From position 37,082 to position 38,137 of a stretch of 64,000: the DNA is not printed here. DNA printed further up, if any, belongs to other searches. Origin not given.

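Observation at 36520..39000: AT-rich five-gene cassette (XRE, ImmA/IrrE, DUF4417-like, two orphans) with no mobility genes: candidate undescribed conflict or defence module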

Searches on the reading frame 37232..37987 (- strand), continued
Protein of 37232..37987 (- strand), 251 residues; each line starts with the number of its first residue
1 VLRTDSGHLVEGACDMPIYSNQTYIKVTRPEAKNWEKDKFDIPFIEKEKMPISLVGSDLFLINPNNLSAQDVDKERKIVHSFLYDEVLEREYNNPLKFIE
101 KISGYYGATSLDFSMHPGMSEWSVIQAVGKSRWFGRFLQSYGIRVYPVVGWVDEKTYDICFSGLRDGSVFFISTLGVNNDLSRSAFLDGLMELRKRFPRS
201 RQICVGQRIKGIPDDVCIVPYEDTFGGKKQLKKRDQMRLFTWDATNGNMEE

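Call 41: fold_search(model_id=the predicted structure, library=pdb)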
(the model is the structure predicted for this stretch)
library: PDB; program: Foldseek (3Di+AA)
matches with E <= 10: 1186; with E <= 0.001: 0
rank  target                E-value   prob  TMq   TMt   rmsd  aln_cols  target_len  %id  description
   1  2cwn_B                3.7e-03  0.82  0.31  0.26  11.0       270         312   10  Crystal structure of mouse transaldolase (released 2005-12-22)
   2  4hvx                  4.2e-03  1.00  0.45  0.32   5.3       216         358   16  tRNA-guanine transglycosylase Y106F, C158V mutant in complex with queuine (released 2012-12-26)
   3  8c4i_E                6.9e-03  0.85  0.32  0.34   8.9       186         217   10  Ligand-free Crystal Structure of the decameric Sulfofructose Transaldolase BmSF-TAL (released 2023-02-22)
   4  5jsw                  7.4e-03  0.99  0.47  0.32   5.3       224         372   15  tRNA guanine Transglycosylase (TGT) in co-crystallized complex with 6-amino-2-((((3a'R,6'R,6a'R)-2,2,2',2'-tetramethyldi (released 2017-05-24)
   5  8khl_A                8.4e-03  0.84  0.30  0.27   8.0       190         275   11  (S)-citramalyl-CoA lyase (released 2024-05-15)
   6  5i07_A                9.5e-03  0.97  0.44  0.31   8.5       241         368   13  tRNA guanine Transglycosylase (TGT) in co-crystallized complex with 6-Amino-4-(2-phenylethyl)-1,7-dihydro-8H-imidazo[4 (released 2017-02-15)
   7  2nqz                  1.1e-02  0.98  0.45  0.32   5.4       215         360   14  Trna-guanine transglycosylase (TGT) mutant in complex with 7-deaza-7-aminomethyl-guanine (released 2007-11-13)
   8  5lpq_A                1.1e-02  0.98  0.44  0.31   6.0       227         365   14  tRNA guanine Transglycosylase (TGT) in co-crystallized complex (space group P21) with 6-amino-4-(2-((3aR,4R,6R,6aR)-6- (released 2017-08-30)
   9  2z1w                  1.2e-02  0.97  0.45  0.31   5.5       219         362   15  tRNA guanine transglycosylase TGT E235Q mutant in complex with BDI (2-BUTYL-5,6-DIHYDRO-1H-IMIDAZO[4,5-D]PYRIDAZINE-4,7- (released 2007-11-06)
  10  7a4x                  1.3e-02  0.96  0.43  0.29   5.9       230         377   13  tRNA-guanine transglycosylase C158S/C281S/Y330C/H333A mutant in complex with dimethyl sulfoxide (released 2021-06-16)
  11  2pot                  1.5e-02  0.92  0.40  0.29   5.9       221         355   14  tRNA guanine transglycosylase (TGT) E235Q mutant in complex with guanine (released 2007-10-30)
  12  2z1x                  1.7e-02  0.97  0.45  0.32   5.5       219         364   15  tRNA guanine transglycosylase E235Q mutant in complex with preQ1 (released 2007-11-06)
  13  6yiq_A                1.7e-02  0.97  0.45  0.32   5.5       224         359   13  tRNA-Guanine Transglycosylase (TGT) in co-crystallized complex (P2) with 6-amino-2-(methylamino)-4-phenethyl-1,7-dihyd (released 2020-04-15)
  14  8c4i_C                1.7e-02  0.66  0.32  0.33  11.6       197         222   11  Ligand-free Crystal Structure of the decameric Sulfofructose Transaldolase BmSF-TAL (released 2023-02-22)
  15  5lpp                  1.8e-02  0.97  0.45  0.33   5.4       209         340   15  tRNA guanine Transglycosylase (TGT) in co-crystallized complex (space group C2) with 6-amino-4-(2-((3aR,4R,6R,6aR)-6-met (released 2017-08-30)
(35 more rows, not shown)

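Call 44: search_solved_structures(query=A3, max_evalue=10, show_alignments=3)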
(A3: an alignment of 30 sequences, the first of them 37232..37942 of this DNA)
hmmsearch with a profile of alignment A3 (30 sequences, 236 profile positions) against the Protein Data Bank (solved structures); distinct sequences matched with E-value up to 10: 1.
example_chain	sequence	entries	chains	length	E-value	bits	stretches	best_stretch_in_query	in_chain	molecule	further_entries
3j7a_W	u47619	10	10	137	0.56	12.8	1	86-113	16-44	40S ribosomal protein eS17 | 40S ribosomal protein S17 | 40S ribosomal protein S17, putative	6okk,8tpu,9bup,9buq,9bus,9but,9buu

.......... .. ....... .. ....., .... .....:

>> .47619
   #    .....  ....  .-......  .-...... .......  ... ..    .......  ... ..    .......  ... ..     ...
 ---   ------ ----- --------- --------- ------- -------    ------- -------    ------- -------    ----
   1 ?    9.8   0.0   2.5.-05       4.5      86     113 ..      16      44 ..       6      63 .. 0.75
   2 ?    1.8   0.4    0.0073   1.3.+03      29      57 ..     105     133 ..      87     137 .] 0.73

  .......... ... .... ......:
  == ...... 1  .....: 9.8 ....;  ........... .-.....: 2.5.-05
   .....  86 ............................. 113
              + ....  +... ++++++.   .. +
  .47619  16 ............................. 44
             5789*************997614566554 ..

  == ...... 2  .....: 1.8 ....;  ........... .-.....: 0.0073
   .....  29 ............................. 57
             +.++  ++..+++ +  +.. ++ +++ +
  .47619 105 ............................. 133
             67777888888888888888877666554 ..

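Call 52: find_related_loci(query=A3, collection=viral_contigs, flank=10000)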
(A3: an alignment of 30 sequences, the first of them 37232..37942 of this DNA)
Query A3 (236 aa) in viral_contigs; peptide patterns used: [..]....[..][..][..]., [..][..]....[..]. (x = any residue, [..] = any of these).
75 stretches matched a pattern; 35 encode a relative of the query (tblastn E <= 1e-3); 35 distinct loci.
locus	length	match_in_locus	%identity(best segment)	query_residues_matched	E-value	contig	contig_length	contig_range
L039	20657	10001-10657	31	5-231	7e-28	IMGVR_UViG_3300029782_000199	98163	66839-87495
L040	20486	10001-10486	32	49-214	3e-23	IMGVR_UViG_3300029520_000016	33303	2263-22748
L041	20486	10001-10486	31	49-214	5e-23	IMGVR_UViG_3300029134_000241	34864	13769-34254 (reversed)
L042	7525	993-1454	29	42-191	2e-14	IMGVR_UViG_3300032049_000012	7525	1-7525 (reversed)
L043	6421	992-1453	28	42-191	5e-14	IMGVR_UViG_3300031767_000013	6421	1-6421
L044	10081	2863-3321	28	64-219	4e-14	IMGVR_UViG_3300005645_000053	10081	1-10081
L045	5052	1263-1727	28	41-191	4e-14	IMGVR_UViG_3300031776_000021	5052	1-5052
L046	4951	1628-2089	29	42-191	2e-13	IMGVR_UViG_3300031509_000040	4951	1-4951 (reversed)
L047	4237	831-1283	29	45-191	6e-13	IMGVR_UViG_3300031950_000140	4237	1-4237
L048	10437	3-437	29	51-191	1e-12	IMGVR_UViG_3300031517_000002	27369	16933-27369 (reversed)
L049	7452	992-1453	28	42-191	8e-13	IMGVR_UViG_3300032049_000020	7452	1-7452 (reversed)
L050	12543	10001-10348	28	61-171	5e-12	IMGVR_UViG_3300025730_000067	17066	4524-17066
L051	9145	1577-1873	33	64-162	7e-12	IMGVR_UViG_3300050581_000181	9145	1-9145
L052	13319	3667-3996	26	42-149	5e-10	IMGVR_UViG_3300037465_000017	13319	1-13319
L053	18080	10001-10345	27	41-153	6e-9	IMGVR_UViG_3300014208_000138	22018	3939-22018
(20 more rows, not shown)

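Call 63: fold_search(model_id=the predicted structure, library=viral)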
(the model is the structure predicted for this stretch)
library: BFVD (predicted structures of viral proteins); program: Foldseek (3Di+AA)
matches with E <= 10: 760; with E <= 0.001: 4
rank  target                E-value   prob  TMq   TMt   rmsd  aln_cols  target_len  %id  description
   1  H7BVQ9                3.2e-14  1.00  0.70  0.52   7.0       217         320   28  (no name in the UniProt tables at hand)
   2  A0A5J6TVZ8            2.5e-13  1.00  0.69  0.58   3.7       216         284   23  (no name in the UniProt tables at hand)
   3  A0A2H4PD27            5.5e-06  1.00  0.41  0.55  10.0       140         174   26  (no name in the UniProt tables at hand)
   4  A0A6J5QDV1            8.4e-04  1.00  0.42  0.32   5.5       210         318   14  Uncharacterized protein [uncultured Caudovirales phage]
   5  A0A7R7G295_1          2.3e-03  0.85  0.28  0.10   8.8       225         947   12  (no name in the UniProt tables at hand)
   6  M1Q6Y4                4.8e-03  1.00  0.45  0.44   6.5       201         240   13  (no name in the UniProt tables at hand)
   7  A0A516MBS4            5.1e-03  0.95  0.34  0.29   6.2       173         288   14  (no name in the UniProt tables at hand)
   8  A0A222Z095            5.4e-03  0.99  0.43  0.30   6.4       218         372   11  Queuine tRNA-ribosyltransferase [Mycobacterium phage Bella96]
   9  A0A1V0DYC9            7.3e-03  0.98  0.38  0.24   5.8       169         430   15  Queuosine tRNA-ribosyltransferase [Dinoroseobacter phage vB_DshS-R5C]
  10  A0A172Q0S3            1.5e-02  0.35  0.27  0.27  13.8       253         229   13  Putative von Willebrand A domain protein [Acinetobacter phage vB_AbaM_ME3]
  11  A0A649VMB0            1.6e-02  0.99  0.44  0.38   4.8       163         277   13  Queuine tRNA-ribosyltransferase [Arthrobacter phage Mufasa8]
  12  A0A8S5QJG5            2.0e-02  0.97  0.39  0.36   5.3       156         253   13  Uncharacterized protein [Siphoviridae sp. ctiOl67]
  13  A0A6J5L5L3            2.9e-02  0.84  0.35  0.20   5.9       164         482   12  Uncharacterized protein [uncultured Caudovirales phage]
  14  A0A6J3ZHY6            3.9e-02  0.38  0.26  0.24  10.3       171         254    7  (no name in the UniProt tables at hand)
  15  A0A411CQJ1            5.0e-02  0.85  0.40  0.33   5.0       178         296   11  Queuine tRNA-ribosyltransferase [Arthrobacter phage Sonali]
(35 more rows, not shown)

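Call 72: search_protein_families(library=padloc, alignment_id=A6, max_evalue=0.00001)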
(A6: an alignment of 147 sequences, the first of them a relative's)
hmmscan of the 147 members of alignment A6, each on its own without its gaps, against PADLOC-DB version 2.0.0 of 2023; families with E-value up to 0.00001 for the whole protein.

A. member 1, L015:3374-5287:- (637 aa): 0 families

B. families by the number of members that match (of 147 scanned): 354 families (the first 25 are shown)
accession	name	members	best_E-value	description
PDLC04135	mad3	5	9.1e-35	mads_3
PDLC04140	mad8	5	4.7e-14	mads_8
PDLC02980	AriA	4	4.3e-12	-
PDLC04790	PDC-S01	3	6.6e-95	-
PDLC04789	PDC-S01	3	1.1e-51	-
PDLC04838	PDC-S04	3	2.2e-26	-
PDLC04839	PDC-S04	3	3.3e-24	-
PDLC04840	PDC-S04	3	1.8e-15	-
PDLC02335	AbiLi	3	8.1e-09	AbiLi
PDLC03029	MTase_I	2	3.7e-226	Type I methyltransferase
PDLC03072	Specificity_I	2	2.4e-82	Type I specificity subunit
PDLC03105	Specificity_I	2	2.3e-80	Type I specificity subunit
PDLC04842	PDC-S04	2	2.7e-79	-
PDLC03174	Specificity_I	2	5.3e-70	Type I specificity subunit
PDLC03090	Specificity_I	2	8.5e-70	Type I specificity subunit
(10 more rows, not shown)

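Call 73: search_protein_families(library=pfam, alignment_id=A6, max_evalue=0.00001)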
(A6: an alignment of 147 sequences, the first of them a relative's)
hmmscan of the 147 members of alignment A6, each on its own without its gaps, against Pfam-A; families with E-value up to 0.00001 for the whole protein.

A. member 1, L015:3374-5287:- (637 aa): 1 family
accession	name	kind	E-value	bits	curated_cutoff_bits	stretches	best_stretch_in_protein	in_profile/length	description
PF04616.20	Glyco_hydro_43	-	7.2e-33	114.6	32.2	2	261-446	120-283/288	Glycosyl hydrolases family 43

B. families by the number of members that match (of 147 scanned): 166 families (the first 25 are shown)
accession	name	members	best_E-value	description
PF00005.33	ABC_tran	4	1.3e-36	ABC transporter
PF00465.25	Fe-ADH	3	2.6e-46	Iron-containing alcohol dehydrogenase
PF13635.12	DUF4143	3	2.9e-41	Domain of unknown function (DUF4143)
PF13685.12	Fe-ADH_2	3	7.6e-36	Iron-containing alcohol dehydrogenase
PF00239.26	Resolvase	3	1.4e-33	Resolvase, N terminal domain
PF00072.30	Response_reg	3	4.9e-29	Response regulator receiver domain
PF07508.19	Recombinase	3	5.4e-26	Recombinase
PF00528.27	BPD_transp_1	3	5.5e-26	Binding-protein-dependent transport system inner membrane component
PF13173.12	AAA_14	3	1.2e-23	AAA domain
PF02661.23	Fic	3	2.9e-21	Fic/DOC family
PF02463.25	SMC_N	3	1.5e-19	RecF/RecN/SMC N terminal domain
PF13408.12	Zn_ribbon_recom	3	9.8e-19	Recombinase zinc beta ribbon domain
PF13304.12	AAA_21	3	3.8e-13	AAA domain, putative AbiEii toxin, Type IV TA system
PF13561.12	adh_short_C2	2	2.4e-56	Enoyl-(Acyl carrier protein) reductase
PF00106.31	adh_short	2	1.9e-51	short chain dehydrogenase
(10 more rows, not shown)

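Call 74: search_dna_similar(query=window:37232-37942:-, collection=phages, mode=protein, max_evalue=0.001, max_rows=30, rows=spread)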
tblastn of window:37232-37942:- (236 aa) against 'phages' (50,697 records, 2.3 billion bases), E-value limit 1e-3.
Records with a match: 469; places in all: 469; records where one place covers at least 80% of the query: 4.
Best place of each record, by identity: <60% 469.
By first word of the organism name: Mycobacterium 363; Streptococcus 57; Gordonia 28; Bacteriophage 11; Fromanvirus 4; Christensenellales 2; Lactococcus 1; Roseburia 1; Dorea 1; Dulem 1.
By host as written in the record: Mycobacterium smegmatis mc2 155 272; Mycobacterium smegmatis mc#155 52; Gordonia terrae 3612 24; - 23; Mycobacterium smegmatis mc2155 14; Mycobacterium tuberculosis; Mycobacterium smegmatis 5; Mycobacterium sp. 3; Streptococcus pneumoniae ST556 2; and 57 more.
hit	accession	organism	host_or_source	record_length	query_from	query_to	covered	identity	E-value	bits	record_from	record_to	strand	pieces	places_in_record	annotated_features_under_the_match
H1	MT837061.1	Bacteriophage sp.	human fecal samples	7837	11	220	89%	33.8%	2e-26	112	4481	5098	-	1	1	record has no annotation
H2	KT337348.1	Streptococcus phage phiARI0378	Streptococcus pneumoniae 08B01883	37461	25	209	78%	29.4%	1e-16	84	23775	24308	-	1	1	hypothetical protein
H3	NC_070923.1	Streptococcus phage IPP54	Streptococcus pneumoniae 32F/2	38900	25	209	78%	29.4%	1e-16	84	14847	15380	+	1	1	ParB-like partition nuclease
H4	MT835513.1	Bacteriophage sp.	human fecal samples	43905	24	182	67%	32.5%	5e-17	85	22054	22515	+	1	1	record has no annotation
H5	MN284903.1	Mycobacterium phage GaugeLDP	Mycobacterium smegmatis mc2 155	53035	25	181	67%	30.3%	1e-15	81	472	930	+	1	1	1: hypothetical protein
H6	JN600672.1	Mycobacterium phage Fezzik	Mycobacterium smegmatis mc2 155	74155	59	203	61%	31.5%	3e-15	80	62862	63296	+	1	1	hypothetical protein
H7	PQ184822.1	Mycobacterium phage MAckerman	Mycobacterium smegmatis mc2155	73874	59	203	61%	31.5%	3e-15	80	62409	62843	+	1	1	112: hypothetical protein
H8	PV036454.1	Christensenellales phage IMGVR 15666929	Christensenellales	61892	51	201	64%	28.9%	1e-13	75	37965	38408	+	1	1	hypothetical protein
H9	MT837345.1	Bacteriophage sp.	human fecal samples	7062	24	182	67%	26.9%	8e-12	70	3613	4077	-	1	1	record has no annotation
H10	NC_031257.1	Mycobacterium phage Mulciber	Mycobacterium smegmatis mc2 155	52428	49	192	61%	29.6%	5e-15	79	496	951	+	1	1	nuclease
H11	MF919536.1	Mycobacterium phage TipsytheTRex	Mycobacterium smegmatis mc2 155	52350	49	192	61%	29.6%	2e-13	74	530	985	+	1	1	hypothetical protein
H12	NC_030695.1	Gordonia phage KatherineG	Gordonia terrae 3612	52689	49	192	61%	29.6%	2e-12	72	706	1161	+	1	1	1: nuclease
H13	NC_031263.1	Mycobacterium phage EvilGenius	Mycobacterium smegmatis mc2 155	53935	49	181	56%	31.9%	1e-12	72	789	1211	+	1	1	2: nuclease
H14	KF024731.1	Mycobacterium phage Crossroads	Mycobacterium smegamtis mc2 155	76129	49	195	62%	28.4%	2e-13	75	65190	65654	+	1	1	120: hypothetical protein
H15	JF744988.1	Mycobacterium phage Faith1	Mycobacterium smegmatis mc2 155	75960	49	195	62%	28.4%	3e-13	74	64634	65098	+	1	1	115: hypothetical protein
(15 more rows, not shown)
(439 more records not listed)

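Call 75: search_dna_similar(query=window:37232-37942:-, collection=plasmids, mode=protein, max_evalue=0.001, max_rows=20)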
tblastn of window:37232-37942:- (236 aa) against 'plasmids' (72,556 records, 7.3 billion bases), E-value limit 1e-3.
Records with a match: 5; places in all: 5; records where one place covers at least 80% of the query: 0.
Best place of each record, by identity: <60% 5.
By first word of the organism name: Rubrobacter 2; Enterocloster 2; Ligilactobacillus 1.
By predicted mobility (MOB-suite, as given by PLSDB): mobilizable 3; non-mobilizable 2.
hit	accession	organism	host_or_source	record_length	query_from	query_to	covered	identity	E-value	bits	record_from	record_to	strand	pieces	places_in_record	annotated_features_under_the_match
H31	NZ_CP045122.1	Rubrobacter marinus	single pure culture,marine sediment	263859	22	184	69%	34.7%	1e-16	86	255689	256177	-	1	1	DUF4417 domain-containing protein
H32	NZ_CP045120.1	Rubrobacter tropicus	single pure culture,marine sediment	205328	50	185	58%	34.5%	1e-10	68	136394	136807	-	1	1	DUF4417 domain-containing protein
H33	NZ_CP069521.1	Enterocloster bolteae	-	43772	24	192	72%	27.6%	6e-9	63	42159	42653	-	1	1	DUF4417 domain-containing protein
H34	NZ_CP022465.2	Enterocloster bolteae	cell culture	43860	24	192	72%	27.6%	6e-9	63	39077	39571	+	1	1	DUF4417 domain-containing protein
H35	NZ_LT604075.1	Ligilactobacillus salivarius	-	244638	95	208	48%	33.6%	2e-9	64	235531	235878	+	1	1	none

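Call 78: get_annotated_region(hit=H1, flank=5000)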
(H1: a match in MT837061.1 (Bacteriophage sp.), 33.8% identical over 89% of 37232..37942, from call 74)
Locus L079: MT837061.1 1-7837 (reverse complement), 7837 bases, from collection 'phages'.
description: UNVERIFIED: Bacteriophage sp. clone scaffold_3783 genomic sequence.
organism: Bacteriophage sp. (NCBI taxid 38018)
taxonomy: Viruses
host: -; source: human fecal samples; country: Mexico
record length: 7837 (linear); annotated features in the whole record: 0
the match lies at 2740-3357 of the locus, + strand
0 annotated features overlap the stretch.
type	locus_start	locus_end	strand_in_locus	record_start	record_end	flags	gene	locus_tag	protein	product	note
